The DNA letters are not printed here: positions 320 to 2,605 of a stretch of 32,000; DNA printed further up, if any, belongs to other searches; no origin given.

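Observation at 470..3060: Receiver-less LytTR regulator coupled to a membrane protein with a giant extracellular beta-propeller: an atypical LytTR regulatory system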

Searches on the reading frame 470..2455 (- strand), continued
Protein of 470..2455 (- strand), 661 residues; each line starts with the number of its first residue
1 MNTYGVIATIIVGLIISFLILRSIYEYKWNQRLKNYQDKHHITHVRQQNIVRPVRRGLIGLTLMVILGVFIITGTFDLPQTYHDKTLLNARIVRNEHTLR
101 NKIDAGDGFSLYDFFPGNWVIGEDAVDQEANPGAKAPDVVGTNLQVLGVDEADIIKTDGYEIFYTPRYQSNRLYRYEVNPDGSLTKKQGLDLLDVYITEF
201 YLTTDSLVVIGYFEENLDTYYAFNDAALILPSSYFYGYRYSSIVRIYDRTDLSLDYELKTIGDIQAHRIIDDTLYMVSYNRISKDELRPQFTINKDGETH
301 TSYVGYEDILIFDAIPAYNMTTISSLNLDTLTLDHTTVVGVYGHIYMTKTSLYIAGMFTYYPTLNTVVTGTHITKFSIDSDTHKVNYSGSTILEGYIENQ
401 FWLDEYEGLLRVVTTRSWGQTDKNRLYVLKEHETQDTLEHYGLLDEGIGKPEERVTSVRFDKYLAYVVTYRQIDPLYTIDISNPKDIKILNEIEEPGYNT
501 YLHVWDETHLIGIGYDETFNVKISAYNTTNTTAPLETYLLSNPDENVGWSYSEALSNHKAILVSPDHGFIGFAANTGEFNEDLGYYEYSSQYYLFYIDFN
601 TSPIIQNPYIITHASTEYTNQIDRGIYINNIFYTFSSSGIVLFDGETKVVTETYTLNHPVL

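Call 41: search_protein_families(library=pfam, proteins=[L017:5728-7692:+, L026:1063-3078:+, L024:4598-6514:+, L025:3685-5604:+, L030:5626-7563:+, L034:5398-7746:+, L058:5674-7728:+, L080:6001-7836:+, L016:5932-8022:+, L052:5638-7506:+], max_evalue=0.1)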
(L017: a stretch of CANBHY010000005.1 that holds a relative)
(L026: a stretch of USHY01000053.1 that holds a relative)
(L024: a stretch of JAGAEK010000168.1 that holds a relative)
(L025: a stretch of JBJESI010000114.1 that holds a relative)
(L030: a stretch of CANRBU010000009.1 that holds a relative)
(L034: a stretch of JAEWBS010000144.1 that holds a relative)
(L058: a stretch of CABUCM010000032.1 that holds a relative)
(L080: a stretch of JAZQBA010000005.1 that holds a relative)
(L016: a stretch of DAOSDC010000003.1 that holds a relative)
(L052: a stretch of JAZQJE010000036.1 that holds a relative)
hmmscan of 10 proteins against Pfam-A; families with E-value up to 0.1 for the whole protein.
L017:5728-7692:+ (655 aa): 3 families
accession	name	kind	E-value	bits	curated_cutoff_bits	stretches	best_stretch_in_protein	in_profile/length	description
PF09826.15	Beta_propel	-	1.6e-167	558.7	22.4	1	138-647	1-495/495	Beta propeller domain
PF02932.22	Neur_chan_memb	-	0.014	16.1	28.1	1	38-142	54-163/233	Neurotransmitter-gated ion-channel transmembrane region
PF08309.17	LVIVD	-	0.069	12.9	20.2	0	471-487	23-39/42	LVIVD repeat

L026:1063-3078:+ (672 aa): 2 families
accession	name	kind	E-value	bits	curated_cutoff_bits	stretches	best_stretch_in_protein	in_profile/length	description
PF09826.15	Beta_propel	-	3.1e-175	584.2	22.4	1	138-663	1-495/495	Beta propeller domain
PF08309.17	LVIVD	-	0.00011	22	20.2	1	152-182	5-36/42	LVIVD repeat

L024:4598-6514:+ (639 aa): 3 families
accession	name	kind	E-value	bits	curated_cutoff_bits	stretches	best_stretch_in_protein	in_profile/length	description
PF09826.15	Beta_propel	-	3.1e-145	485.3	22.4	1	128-617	1-493/495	Beta propeller domain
PF22439.1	TAdV_Fibre-like_head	-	0.017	15.7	26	1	282-391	16-120/135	Turkey Adenovirus 3 Fibre protein-like, head domain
PF13360.13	PQQ_2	-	0.032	14.3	27.6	0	136-182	108-152/233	Outer membrane protein assembly factor BamB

L025:3685-5604:+ (640 aa): 2 families
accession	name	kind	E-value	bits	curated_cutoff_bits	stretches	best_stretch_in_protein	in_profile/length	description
PF09826.15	Beta_propel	-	3.2e-143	478.6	22.4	1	133-631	3-494/495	Beta propeller domain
PF13786.12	DUF4179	-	0.095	13.6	30.1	0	36-100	2-61/94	Domain of unknown function (DUF4179)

L030:5626-7563:+ (646 aa): 1 family
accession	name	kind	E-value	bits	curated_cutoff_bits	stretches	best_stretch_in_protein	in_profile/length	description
PF09826.15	Beta_propel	-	4.6e-150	501.2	22.4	1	123-637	1-494/495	Beta propeller domain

L034:5398-7746:+ (783 aa): 2 families
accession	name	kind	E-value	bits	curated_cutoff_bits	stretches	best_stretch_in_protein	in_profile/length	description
PF09826.15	Beta_propel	-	2.4e-143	479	22.4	1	218-774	2-494/495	Beta propeller domain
PF08309.17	LVIVD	-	1.9e-06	27.6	20.2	0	573-600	14-39/42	LVIVD repeat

L058:5674-7728:+ (685 aa): 1 family
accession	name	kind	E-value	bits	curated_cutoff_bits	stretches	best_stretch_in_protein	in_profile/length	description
PF09826.15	Beta_propel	-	7.9e-161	536.7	22.4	1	160-674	1-494/495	Beta propeller domain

L080:6001-7836:+ (612 aa): 3 families
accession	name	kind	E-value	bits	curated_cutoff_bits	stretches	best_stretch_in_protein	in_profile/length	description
PF09826.15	Beta_propel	-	2e-139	466.1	22.4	1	134-600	1-492/495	Beta propeller domain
PF24593.1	DUF7617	-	0.012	16.1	27.4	0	323-358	81-116/128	Domain of unknown function (DUF7617)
PF08309.17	LVIVD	-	0.075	12.8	20.2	0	219-236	23-40/42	LVIVD repeat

L016:5932-8022:+ (697 aa): 1 family
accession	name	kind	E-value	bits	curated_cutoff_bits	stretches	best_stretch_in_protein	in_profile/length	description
PF09826.15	Beta_propel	-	3.1e-104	350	22.4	1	133-676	1-493/495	Beta propeller domain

L052:5638-7506:+ (623 aa): 2 families
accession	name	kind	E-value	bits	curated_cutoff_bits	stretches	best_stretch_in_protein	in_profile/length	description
PF09826.15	Beta_propel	-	2.8e-146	488.7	22.4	1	128-612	1-494/495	Beta propeller domain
PF08309.17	LVIVD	-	0.01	15.6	20.2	0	141-166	4-30/42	LVIVD repeat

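Call 53: search_solved_structures(query=window:470-2455:-, max_evalue=1)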
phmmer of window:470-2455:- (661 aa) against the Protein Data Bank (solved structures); distinct sequences matched with E-value up to 1: 0.

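Call 54: search_solved_structures(query=A1, max_evalue=1)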
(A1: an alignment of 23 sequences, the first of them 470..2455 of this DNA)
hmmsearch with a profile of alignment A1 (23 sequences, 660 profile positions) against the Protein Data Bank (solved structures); distinct sequences matched with E-value up to 1: 3.
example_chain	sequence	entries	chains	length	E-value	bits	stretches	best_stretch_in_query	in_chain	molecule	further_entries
3hfq_A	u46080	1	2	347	0.23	12.8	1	156-220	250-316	uncharacterized protein lp_2219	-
1ri6_A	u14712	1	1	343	0.73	11.1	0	150-218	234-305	putative isomerase ybhE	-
6nau_A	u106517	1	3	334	0.94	10.7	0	150-217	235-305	6-phosphogluconolactonase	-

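Call 56: find_encoding_contigs(protein=P0006, flank=5000, max_places=2)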
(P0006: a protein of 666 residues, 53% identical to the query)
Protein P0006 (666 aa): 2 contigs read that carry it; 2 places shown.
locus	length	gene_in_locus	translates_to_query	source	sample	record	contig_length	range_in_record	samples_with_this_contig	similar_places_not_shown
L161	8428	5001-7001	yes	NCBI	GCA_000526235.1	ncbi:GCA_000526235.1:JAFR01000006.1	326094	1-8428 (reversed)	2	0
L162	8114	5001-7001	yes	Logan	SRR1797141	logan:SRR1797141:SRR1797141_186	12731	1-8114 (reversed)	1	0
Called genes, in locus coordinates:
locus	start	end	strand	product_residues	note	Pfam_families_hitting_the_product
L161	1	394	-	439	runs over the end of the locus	-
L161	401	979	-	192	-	PF04608:PgpA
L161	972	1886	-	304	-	PF00551:Formyl_trans_N, PF02911:Formyl_trans_C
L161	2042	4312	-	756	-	PF17764:PriA_3primeBD, PF18074:PriA_C (weak)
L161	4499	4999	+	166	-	PF04397:LytTR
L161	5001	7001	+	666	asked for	PF09826:Beta_propel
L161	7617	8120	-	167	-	PF01610:DDE_Tnp_ISL3 (weak)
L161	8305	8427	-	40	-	?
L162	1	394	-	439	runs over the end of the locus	-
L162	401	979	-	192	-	PF04608:PgpA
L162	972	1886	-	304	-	PF00551:Formyl_trans_N, PF02911:Formyl_trans_C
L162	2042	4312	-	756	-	PF17764:PriA_3primeBD, PF18074:PriA_C (weak)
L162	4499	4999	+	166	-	PF04397:LytTR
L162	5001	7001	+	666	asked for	PF09826:Beta_propel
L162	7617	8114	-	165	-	?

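Call 57: find_encoding_contigs(protein=P0003, flank=5000, max_places=2)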
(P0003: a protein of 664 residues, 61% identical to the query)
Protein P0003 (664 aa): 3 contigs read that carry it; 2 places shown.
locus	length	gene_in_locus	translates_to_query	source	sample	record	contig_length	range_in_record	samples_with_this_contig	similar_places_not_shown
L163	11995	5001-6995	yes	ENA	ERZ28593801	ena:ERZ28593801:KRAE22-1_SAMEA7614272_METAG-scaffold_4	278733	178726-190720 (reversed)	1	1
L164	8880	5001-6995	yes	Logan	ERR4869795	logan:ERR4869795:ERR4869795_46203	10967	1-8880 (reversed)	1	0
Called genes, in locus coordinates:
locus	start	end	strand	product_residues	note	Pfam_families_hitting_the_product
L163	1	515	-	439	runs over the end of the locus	-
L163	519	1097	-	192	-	PF04608:PgpA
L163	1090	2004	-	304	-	PF00551:Formyl_trans_N, PF02911:Formyl_trans_C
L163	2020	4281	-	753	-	PF17764:PriA_3primeBD, PF18074:PriA_C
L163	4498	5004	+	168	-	PF04397:LytTR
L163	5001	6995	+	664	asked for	PF09826:Beta_propel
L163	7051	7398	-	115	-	PF02033:RBFA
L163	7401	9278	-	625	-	PF04760:IF2_N, PF00025:Arf (weak), PF00009:GTP_EFTU, PF01926:MMR_HSR1, PF02421:FeoB_N (weak), PF22042:EF-G_D2, PF03144:GTP_EFTU_D2 (faint), PF11987:IF-2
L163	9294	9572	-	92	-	PF01248:Ribosomal_L7Ae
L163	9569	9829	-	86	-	PF04296:YlxR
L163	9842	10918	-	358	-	PF08529:NusA_N, PF13184:KH_NusA_1st, PF26594:KH_NusA_2nd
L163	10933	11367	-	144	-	-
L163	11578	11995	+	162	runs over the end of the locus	PF01467:CTP_transf_like, PF08218:Citrate_ly_lig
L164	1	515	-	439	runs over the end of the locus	-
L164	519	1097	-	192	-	PF04608:PgpA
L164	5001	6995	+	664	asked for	PF09826:Beta_propel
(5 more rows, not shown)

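Call 58: find_encoding_contigs(protein=P0004, flank=5000, max_places=2)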
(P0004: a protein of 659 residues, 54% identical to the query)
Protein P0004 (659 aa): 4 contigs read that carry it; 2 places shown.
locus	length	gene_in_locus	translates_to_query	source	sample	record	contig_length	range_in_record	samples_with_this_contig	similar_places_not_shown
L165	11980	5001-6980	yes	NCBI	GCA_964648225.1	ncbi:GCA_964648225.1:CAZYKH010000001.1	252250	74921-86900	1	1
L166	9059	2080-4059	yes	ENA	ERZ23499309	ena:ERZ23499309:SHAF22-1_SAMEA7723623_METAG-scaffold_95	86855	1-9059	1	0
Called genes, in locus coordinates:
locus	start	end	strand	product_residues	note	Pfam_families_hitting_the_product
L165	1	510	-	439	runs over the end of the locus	-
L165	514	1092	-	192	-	PF04608:PgpA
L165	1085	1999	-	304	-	PF00551:Formyl_trans_N, PF02911:Formyl_trans_C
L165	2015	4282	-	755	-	PF17764:PriA_3primeBD, PF18074:PriA_C (weak)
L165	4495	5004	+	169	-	PF04397:LytTR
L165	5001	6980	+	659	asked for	PF09826:Beta_propel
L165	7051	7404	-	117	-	PF02033:RBFA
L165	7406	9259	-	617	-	PF04760:IF2_N, PF00025:Arf (weak), PF00009:GTP_EFTU, PF01926:MMR_HSR1, PF02421:FeoB_N (weak), PF03144:GTP_EFTU_D2 (faint), PF22042:EF-G_D2, PF11987:IF-2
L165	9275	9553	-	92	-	PF01248:Ribosomal_L7Ae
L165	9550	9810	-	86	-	PF04296:YlxR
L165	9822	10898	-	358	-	PF08529:NusA_N, PF13184:KH_NusA_1st, PF26594:KH_NusA_2nd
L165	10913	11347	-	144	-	PF02576:RimP_N (weak)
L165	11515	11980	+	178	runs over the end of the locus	PF01467:CTP_transf_like, PF08218:Citrate_ly_lig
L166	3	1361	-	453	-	?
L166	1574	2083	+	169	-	PF04397:LytTR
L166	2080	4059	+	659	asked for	PF09826:Beta_propel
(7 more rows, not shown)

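Call 59: predict_structure(alignment_id=A1)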
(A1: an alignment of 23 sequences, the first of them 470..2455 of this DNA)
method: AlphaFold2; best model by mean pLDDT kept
length: 661 residues; sequences in the alignment: 23
mean_pLDDT: 80.6   pTM: 0.77
mean pLDDT of the five models: 80.6, 80.2, 79.3, 79.2, 78.2
residues with pLDDT >= 90: 283; 70-90: 243; 50-70: 77; < 50: 58
segments of 3 or more residues with pLDDT < 50: 107-135, 218-236, 543-547, 659-661
pLDDT, mean of each block of 10 residues (from residue 1): 63 80 81 81 58 72 74 61 88 90 60 32 28 53 68 89 84 92 93 89 93 66 38 45 93 94 88 91 76 93 93 83 94 92 87 86 68 93 92 88 92 78 88 95 91 88 92 84 95 89 91 87 91 91 52 75 92 81 79 93 93 74 89 91 92 73 37
secondary structure, 60 per line:
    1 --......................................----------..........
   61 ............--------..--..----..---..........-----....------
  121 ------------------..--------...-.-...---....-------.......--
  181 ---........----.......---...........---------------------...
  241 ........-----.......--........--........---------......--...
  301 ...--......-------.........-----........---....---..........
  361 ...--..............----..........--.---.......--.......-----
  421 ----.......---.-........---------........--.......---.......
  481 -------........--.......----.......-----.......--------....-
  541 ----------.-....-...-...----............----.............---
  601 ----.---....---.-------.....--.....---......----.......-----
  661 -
elements in order: H3-40 H51-72 H96-105 H111-114 E149-151 E155-157 E161-164 E172-178 E184-191 E196-202 E206-216 E238-248 E254-260 E263-270 E273-280 E290-295 E298-303 E309-311 E319-327 E333-340 E344-347 E351-363 E366-379 E384-393 E403-406 E409-415 E425-431 E437-444 E454-461 E464-470 E474-480 E488-495 E498-504 E509-515 E521-527 E536-539 H553-556 E562-564 E569-580 E585-597 E609-612 E624-628 E631-635 E639-644 E649-655

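Call 61: fold_search(model_id=the predicted structure, library=pdb)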
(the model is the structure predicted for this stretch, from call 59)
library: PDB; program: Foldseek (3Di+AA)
matches with E <= 10: 724; with E <= 0.001: 221
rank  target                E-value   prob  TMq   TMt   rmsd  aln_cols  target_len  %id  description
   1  9e2g_2C               2.0e-09  1.00  0.19  0.20  16.8       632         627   10  Cryo-EM structure of 48 nm repeat of microtubule doublet from T. brucei flagellum (released 2025-03-12)
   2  8glv_Cq               3.8e-09  1.00  0.19  0.14  16.4       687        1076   11  96-nm repeat unit of doublet microtubules from Chlamydomonas reinhardtii flagella (released 2023-05-31)
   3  9n73_LH               1.1e-08  1.00  0.18  0.16  20.6       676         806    9  SSU processome maturation and disassembly, State G (released 2025-10-29)
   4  9n6v_LH               1.2e-08  1.00  0.20  0.17  19.0       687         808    9  SSU processome maturation and disassembly, State A (released 2025-11-05)
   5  9g33_UQ               2.3e-08  1.00  0.19  0.16  21.2       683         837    9  Stalled 90S - Utp23-Krr1-deltaC3 (released 2025-06-18)
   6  9n6z_LQ               3.9e-08  1.00  0.27  0.23  18.0       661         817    8  SSU processome maturation and disassembly, State D (released 2025-11-05)
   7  5wlc_LH               4.3e-08  1.00  0.20  0.17  19.1       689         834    9  The complete structure of the small subunit processome (released 2017-09-27)
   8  8glv_Cp               4.5e-08  1.00  0.20  0.15  15.8       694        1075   10  96-nm repeat unit of doublet microtubules from Chlamydomonas reinhardtii flagella (released 2023-05-31)
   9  9n73_LQ               5.9e-08  1.00  0.15  0.13  18.6       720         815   10  SSU processome maturation and disassembly, State G (released 2025-10-29)
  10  6rxt_UQ               8.3e-08  1.00  0.28  0.24  20.1       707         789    8  Cryo-EM structure of the 90S pre-ribosome (Kre33-Noc4) from Chaetomium thermophilum, state A (released 2019-08-14)
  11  8bbf_B                1.5e-07  1.00  0.25  0.16  19.4       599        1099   11  Structure of the IFT-A complex; IFT-A1 module (released 2022-12-07)
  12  9cwm_B                1.5e-07  1.00  0.24  0.06  22.6       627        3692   11  Cryo-EM structure of human Low-density lipoprotein receptor-related protein 2 (released 2025-08-06)
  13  4h5i_B                2.3e-07  1.00  0.26  0.46   8.6       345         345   14  Crystal Structure of the Guanine Nucleotide Exchange Factor Sec12 (P1 form) (released 2012-11-07)
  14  6ke6_AG               3.3e-07  1.00  0.22  0.18  19.2       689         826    9  3.4 angstrom cryo-EM structure of yeast 90S small subunit preribosome (released 2020-08-05)
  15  6zqa_UQ               4.3e-07  1.00  0.21  0.18  19.5       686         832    8  Cryo-EM structure of the 90S pre-ribosome from Saccharomyces cerevisiae, state A (Poly-Ala) (released 2020-09-23)
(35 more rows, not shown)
